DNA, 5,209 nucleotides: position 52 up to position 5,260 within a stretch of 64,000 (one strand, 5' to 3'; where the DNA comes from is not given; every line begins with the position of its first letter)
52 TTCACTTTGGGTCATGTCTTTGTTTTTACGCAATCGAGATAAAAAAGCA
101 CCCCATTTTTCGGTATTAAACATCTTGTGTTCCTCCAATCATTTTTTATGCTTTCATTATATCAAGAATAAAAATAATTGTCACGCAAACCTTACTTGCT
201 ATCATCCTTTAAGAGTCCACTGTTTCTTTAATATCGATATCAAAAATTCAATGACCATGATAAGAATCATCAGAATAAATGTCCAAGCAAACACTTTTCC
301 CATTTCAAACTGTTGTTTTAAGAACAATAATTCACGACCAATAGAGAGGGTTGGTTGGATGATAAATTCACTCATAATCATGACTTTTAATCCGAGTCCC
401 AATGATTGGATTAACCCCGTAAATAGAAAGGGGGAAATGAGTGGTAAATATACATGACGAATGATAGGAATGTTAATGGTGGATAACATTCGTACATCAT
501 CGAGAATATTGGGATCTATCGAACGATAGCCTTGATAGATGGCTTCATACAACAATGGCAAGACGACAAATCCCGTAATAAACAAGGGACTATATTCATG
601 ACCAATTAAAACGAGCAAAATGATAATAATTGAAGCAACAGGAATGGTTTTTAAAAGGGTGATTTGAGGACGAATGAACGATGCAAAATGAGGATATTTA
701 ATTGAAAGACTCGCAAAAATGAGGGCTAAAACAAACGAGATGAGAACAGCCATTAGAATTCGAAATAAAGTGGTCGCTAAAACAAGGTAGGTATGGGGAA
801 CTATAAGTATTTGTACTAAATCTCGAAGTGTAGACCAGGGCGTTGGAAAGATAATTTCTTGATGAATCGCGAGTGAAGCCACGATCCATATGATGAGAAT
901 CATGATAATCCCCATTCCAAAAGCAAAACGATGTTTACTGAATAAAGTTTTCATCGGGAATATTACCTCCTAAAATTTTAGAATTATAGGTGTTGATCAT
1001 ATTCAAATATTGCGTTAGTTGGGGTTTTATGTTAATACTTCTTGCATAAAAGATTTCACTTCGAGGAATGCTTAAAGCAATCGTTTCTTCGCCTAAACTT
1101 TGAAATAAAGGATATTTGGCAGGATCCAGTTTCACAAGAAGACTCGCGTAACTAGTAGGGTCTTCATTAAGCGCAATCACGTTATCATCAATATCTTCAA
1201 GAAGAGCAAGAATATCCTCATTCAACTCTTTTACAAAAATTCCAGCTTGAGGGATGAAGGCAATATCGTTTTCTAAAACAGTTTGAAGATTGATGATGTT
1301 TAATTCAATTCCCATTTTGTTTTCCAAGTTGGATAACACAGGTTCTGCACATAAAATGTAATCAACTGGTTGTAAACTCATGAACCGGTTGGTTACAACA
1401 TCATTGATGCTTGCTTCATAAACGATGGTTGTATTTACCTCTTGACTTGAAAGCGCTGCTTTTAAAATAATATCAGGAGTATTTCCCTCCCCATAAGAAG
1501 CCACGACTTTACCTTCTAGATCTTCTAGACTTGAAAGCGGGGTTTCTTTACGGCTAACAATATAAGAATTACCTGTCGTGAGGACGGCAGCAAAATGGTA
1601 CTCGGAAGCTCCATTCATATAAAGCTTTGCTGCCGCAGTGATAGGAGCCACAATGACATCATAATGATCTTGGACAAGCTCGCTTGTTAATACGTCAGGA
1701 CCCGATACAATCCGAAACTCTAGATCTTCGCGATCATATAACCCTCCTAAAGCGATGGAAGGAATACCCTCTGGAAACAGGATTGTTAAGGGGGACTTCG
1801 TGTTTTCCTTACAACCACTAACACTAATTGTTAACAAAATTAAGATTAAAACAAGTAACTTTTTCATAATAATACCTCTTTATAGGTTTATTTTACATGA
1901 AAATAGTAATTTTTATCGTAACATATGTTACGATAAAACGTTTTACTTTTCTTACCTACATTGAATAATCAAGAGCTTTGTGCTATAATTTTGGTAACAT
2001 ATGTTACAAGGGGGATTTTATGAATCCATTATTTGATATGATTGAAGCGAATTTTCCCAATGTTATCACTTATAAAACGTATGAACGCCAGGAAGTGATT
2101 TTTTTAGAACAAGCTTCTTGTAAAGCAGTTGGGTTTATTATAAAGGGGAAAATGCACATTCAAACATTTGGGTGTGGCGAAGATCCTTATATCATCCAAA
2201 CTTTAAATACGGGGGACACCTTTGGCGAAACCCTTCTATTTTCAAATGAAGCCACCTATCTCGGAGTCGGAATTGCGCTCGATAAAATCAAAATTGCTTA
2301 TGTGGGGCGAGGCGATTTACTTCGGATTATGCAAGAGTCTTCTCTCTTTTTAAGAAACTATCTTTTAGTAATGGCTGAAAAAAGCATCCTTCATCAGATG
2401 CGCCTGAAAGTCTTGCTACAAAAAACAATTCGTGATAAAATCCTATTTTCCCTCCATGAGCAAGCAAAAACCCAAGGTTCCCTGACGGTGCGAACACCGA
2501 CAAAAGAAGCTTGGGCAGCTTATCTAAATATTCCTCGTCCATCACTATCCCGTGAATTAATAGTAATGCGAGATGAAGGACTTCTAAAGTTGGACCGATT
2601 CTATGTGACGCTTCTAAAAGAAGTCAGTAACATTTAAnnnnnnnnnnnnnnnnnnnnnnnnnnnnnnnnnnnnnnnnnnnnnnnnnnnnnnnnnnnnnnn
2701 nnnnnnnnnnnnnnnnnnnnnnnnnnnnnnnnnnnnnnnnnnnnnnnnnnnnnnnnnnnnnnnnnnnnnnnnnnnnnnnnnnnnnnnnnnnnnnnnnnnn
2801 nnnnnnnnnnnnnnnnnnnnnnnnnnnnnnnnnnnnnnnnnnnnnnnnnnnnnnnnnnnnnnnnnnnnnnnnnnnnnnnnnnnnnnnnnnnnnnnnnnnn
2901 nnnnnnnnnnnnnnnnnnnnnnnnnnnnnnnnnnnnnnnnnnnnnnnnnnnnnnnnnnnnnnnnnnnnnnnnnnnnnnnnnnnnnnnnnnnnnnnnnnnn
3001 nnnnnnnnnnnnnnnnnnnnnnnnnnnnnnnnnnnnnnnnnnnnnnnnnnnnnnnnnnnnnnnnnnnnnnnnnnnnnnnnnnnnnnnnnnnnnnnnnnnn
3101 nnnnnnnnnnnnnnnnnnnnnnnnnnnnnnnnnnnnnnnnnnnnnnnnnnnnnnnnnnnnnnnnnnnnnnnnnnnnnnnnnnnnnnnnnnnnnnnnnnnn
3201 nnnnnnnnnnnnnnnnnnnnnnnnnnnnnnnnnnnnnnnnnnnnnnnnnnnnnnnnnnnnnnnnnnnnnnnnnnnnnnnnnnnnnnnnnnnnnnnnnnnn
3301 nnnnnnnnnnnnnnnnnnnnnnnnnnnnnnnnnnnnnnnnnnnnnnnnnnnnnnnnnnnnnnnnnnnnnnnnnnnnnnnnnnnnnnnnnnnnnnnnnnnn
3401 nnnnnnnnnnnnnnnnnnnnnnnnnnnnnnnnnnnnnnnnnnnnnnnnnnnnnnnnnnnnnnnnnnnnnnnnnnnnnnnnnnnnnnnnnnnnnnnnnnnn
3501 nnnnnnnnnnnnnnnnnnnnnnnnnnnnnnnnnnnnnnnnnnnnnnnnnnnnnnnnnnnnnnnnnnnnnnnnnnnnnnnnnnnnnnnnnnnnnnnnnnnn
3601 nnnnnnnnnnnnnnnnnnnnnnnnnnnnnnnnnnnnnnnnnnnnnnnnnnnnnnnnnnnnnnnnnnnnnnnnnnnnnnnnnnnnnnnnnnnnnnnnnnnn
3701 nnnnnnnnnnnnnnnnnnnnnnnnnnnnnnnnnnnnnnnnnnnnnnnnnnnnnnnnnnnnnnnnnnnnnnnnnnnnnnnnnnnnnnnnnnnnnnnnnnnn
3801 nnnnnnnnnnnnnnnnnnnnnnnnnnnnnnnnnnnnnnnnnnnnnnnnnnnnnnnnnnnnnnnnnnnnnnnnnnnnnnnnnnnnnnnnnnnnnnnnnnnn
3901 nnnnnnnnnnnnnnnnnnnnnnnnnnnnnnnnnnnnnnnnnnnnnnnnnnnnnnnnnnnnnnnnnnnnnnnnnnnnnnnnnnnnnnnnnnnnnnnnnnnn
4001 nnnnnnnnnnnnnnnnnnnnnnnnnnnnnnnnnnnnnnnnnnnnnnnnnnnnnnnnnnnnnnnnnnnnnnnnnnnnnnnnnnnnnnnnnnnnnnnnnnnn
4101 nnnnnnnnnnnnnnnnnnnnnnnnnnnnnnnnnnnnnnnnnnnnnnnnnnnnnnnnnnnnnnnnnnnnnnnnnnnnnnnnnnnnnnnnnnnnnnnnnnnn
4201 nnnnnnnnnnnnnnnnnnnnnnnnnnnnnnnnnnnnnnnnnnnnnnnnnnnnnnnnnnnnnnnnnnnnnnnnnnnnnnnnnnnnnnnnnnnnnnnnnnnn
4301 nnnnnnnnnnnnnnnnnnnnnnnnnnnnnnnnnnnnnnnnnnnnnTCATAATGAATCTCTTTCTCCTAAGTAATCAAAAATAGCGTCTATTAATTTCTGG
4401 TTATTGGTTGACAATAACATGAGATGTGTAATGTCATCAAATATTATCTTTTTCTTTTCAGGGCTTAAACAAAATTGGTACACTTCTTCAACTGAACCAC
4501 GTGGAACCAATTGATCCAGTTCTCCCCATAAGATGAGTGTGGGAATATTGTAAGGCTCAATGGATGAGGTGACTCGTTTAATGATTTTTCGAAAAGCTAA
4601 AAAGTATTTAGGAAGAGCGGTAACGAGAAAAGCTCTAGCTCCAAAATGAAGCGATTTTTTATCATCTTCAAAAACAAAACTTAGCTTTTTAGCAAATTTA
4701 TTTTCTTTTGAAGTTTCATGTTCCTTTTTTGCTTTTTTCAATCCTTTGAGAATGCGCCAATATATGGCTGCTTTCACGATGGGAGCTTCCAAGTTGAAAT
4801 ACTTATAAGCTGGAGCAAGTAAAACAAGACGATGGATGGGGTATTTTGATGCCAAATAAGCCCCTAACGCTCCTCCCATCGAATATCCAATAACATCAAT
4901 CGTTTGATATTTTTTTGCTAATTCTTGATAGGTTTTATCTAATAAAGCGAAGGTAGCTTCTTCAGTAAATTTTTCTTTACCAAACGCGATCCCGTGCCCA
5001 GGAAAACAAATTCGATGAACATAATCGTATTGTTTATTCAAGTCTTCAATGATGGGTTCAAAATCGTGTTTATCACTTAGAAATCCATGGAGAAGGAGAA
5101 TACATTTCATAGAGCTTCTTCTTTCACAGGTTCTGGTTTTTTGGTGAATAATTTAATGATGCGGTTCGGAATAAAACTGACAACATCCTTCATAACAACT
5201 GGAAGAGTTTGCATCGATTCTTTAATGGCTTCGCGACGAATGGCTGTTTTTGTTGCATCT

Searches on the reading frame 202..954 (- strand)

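Call 29: search_protein_families(library=pfam, proteins=[window:202-954:-], max_evalue=0.001)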
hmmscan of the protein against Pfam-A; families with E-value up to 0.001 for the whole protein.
window:202-954:- (250 aa): 1 family
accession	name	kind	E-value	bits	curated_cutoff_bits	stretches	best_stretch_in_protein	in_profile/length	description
PF00528.27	BPD_transp_1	-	1.2e-06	28.9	26.4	1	78-244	6-180/184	Binding-protein-dependent transport system inner membrane component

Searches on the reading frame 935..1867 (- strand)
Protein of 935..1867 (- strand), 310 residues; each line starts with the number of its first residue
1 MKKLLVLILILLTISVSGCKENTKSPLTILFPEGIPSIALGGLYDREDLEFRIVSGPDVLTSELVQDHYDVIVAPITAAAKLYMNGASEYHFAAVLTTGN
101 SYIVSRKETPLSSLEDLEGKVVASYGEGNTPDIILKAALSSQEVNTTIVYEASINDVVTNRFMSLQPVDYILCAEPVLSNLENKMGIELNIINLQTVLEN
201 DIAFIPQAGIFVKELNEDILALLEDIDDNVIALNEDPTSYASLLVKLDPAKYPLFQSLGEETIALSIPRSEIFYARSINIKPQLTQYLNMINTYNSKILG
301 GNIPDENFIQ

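Call 29: search_protein_families(library=pfam, proteins=[window:935-1867:-], max_evalue=0.001)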
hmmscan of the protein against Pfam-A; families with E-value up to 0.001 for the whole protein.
window:935-1867:- (310 aa): 1 family
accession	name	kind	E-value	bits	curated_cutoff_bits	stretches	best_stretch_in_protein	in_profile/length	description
PF09084.16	NMT1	-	1e-06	29.3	20.5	1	42-195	14-169/216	NMT1/THI5 like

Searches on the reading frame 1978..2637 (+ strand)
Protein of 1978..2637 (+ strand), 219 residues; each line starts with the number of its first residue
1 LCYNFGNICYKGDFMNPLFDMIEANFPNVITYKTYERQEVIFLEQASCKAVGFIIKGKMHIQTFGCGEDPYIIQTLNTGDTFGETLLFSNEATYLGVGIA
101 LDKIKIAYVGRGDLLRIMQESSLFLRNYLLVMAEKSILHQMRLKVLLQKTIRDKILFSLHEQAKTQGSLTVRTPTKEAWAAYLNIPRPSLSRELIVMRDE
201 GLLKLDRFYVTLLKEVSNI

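Call 29: search_protein_families(library=pfam, proteins=[window:1978-2637:+], max_evalue=0.001)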
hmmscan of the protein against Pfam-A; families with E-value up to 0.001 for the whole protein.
window:1978-2637:+ (219 aa): 2 families
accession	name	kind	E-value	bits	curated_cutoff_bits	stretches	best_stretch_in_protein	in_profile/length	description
PF00027.35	cNMP_binding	-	9.1e-10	38.8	27.5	1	33-120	2-88/89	Cyclic nucleotide-binding domain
PF13545.12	HTH_Crp_2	-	1.7e-05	25.1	27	1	163-213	11-62/70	Crp-like helix-turn-helix domain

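Call 42: search_protein_families(library=ncbifam, proteins=[window:1978-2637:+], max_evalue=0.00001)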
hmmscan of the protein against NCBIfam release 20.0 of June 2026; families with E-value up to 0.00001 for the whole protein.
window:1978-2637:+ (219 aa): 0 families

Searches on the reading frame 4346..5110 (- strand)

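Call 10: search_protein_families(library=pfam, proteins=[window:4346-5110:-], max_evalue=0.001)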
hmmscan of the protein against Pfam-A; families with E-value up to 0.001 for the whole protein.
window:4346-5110:- (254 aa): 4 families
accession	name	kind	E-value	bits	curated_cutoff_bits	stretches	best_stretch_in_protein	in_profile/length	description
PF12146.15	Hydrolase_4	-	2.7e-17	63.3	27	1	3-232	6-235/239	Serine aminopeptidase, S33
PF00561.26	Abhydrolase_1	-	4.5e-17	63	25.8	1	4-232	3-241/245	alpha/beta hydrolase fold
PF12697.13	Abhydrolase_6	-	2.7e-11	45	26.3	1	4-239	1-213/217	Alpha/beta hydrolase family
PF03959.19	FSH1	-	1.5e-06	28.4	21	1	70-222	102-192/211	Serine hydrolase (FSH1)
